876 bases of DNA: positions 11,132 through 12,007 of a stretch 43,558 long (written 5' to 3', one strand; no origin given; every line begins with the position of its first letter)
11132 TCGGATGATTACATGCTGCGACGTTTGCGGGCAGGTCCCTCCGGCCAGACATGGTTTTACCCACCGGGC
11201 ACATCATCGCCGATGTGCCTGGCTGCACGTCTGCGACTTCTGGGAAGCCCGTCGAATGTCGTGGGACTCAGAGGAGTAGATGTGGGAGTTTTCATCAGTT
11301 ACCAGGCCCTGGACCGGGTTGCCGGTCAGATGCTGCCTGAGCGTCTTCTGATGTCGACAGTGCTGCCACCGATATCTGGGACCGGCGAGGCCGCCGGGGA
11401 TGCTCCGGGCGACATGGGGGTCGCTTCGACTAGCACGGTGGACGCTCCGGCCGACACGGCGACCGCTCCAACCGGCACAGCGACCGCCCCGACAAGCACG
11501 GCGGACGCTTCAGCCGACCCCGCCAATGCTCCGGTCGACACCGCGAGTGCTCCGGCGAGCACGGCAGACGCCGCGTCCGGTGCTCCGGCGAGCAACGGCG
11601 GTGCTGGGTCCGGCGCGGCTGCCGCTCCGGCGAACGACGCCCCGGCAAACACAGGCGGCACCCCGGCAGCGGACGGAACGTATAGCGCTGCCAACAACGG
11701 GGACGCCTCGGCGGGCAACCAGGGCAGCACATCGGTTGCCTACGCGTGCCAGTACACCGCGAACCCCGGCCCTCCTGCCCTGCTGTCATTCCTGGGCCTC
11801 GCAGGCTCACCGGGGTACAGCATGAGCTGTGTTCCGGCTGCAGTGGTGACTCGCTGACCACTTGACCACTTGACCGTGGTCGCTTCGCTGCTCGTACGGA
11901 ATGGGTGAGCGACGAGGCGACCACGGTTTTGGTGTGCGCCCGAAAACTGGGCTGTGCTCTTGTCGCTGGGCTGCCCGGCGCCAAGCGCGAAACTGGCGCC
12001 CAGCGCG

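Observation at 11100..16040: Six paralogous leader+core peptides around an M50 membrane metalloprotease: a candidate uncharacterised precursor-peptide system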

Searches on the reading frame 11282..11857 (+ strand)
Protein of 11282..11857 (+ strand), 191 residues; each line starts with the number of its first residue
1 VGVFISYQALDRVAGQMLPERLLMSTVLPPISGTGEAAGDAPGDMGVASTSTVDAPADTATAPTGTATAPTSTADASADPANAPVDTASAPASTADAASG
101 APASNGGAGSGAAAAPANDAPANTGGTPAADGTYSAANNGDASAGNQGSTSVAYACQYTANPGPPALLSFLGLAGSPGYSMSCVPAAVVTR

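Call 3: search_protein_families(library=ncbifam, proteins=[window:11282-11857:+], max_evalue=1)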
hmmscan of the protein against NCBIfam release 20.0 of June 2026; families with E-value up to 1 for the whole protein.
window:11282-11857:+ (191 aa): 0 families

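Call 4: search_protein_families(library=pfam, proteins=[window:11282-11857:+], max_evalue=1)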
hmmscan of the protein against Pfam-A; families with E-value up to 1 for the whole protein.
window:11282-11857:+ (191 aa): 0 families

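Call 9: find_homologous_proteins(query=A1, max_evalue=0.01)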
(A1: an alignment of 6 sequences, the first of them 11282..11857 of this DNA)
Query A1 (6 sequences) (191 aa, profile of the alignment): 11 proteins with E <= 0.01 among 8000 candidates.
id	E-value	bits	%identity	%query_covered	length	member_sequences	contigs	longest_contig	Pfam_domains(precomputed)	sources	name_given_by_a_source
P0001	3.2e-37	145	55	17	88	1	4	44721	-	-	-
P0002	1.6e-34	136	53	17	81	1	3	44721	-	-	-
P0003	2.1e-33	132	55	15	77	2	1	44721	-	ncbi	-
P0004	3.7e-28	116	48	13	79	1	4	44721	-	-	-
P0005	2.4e-23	100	67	11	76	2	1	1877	-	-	-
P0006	1.0e-22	98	99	100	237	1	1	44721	-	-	-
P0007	1.5e-15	75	46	27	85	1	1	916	-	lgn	-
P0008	2.0e-6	46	34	15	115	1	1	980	-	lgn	-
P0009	1.7e-5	43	45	34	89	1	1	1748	-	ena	-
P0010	4.1e-5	42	49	20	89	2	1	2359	-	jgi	-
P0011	3.1e-3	36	63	8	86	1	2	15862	-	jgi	jgi:hypothetical protein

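Call 40: list_cluster_members(proteins=[P0003, L015:7356-7643:+, L015:7747-8001:+, L017:7379-7654:+, L018:7744-8001:+, L014:7610-7843:+, P0136, P0179])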
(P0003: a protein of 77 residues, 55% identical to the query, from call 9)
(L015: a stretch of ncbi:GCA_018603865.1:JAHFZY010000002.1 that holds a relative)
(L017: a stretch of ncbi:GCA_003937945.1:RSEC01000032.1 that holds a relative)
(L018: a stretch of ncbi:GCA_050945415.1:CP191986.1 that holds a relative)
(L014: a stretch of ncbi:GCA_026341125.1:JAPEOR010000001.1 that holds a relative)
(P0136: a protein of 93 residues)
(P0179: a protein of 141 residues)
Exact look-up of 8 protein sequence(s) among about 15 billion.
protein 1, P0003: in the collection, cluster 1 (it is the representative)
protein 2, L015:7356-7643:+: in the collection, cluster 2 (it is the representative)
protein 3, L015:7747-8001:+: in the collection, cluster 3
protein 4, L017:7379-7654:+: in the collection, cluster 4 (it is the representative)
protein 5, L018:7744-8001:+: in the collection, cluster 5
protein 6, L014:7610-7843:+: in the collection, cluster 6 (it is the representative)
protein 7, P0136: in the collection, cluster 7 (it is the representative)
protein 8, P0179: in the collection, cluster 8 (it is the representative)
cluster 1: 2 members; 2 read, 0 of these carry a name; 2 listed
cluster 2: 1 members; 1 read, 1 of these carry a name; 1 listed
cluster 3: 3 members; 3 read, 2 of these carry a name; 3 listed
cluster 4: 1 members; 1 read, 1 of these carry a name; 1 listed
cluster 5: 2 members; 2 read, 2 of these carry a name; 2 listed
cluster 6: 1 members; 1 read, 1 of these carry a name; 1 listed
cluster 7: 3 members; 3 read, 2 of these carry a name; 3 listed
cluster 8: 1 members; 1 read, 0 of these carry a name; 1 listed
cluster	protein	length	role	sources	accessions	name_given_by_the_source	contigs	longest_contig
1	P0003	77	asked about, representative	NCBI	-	-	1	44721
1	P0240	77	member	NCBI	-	-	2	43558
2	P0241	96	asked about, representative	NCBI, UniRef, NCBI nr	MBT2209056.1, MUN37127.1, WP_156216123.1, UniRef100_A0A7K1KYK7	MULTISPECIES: hypothetical protein [Actinomadura] | Uncharacterized protein n=1 Tax=Actinomadura litoris TaxID=2678616 RepID=A0A7K1KYK7_9ACTN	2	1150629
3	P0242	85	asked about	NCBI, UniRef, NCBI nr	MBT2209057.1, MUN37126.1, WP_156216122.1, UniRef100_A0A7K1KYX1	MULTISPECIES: hypothetical protein [Actinomadura] | Uncharacterized protein n=1 Tax=Actinomadura litoris TaxID=2678616 RepID=A0A7K1KYX1_9ACTN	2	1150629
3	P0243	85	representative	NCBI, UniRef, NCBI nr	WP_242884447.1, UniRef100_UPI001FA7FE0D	hypothetical protein [Actinomadura litoris] | hypothetical protein n=1 Tax=Actinomadura litoris TaxID=2678616 RepID=UPI001FA7FE0D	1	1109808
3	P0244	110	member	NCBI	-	-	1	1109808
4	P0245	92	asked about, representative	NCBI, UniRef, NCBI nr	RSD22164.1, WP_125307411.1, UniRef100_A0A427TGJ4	hypothetical protein [Amycolatopsis eburnea] | Uncharacterized protein n=1 Tax=Amycolatopsis eburnea TaxID=2267691 RepID=A0A427TGJ4_9PSEU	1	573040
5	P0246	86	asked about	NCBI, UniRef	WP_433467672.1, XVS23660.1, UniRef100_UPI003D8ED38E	hypothetical protein [Spirillospora sp. CA-128828] | hypothetical protein n=1 Tax=Spirillospora sp. CA-128828 TaxID=3240033 RepID=UPI003D8ED38E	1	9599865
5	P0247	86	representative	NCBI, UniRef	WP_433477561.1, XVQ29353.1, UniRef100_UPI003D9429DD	hypothetical protein ACQPZP_11170 [Spirillospora sp. CA-142024] | hypothetical protein n=1 Tax=Spirillospora sp. CA-142024 TaxID=3240036 RepID=UPI003D9429DD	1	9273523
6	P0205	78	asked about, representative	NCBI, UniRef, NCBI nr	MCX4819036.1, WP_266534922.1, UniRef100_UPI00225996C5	hypothetical protein OG883_03775 [Streptomyces sp. NBC_01142] | hypothetical protein n=1 Tax=Streptomyces sp. NBC_01142 TaxID=2975865 RepID=UPI00225996C5 | hypothetical protein [Streptomyces sp. NBC_01142]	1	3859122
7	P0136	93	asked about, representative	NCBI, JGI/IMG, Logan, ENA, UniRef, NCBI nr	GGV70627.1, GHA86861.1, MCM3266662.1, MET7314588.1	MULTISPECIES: hypothetical protein [Streptomyces] | hypothetical protein | Uncharacterized protein n=1 Tax=Streptomyces thermoviolaceus subsp. thermoviolaceus ...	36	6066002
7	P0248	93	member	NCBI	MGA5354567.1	hypothetical protein ACPCJU_19715 [Streptomyces thermodiastaticus]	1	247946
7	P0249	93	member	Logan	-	-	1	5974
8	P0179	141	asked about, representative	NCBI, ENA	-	-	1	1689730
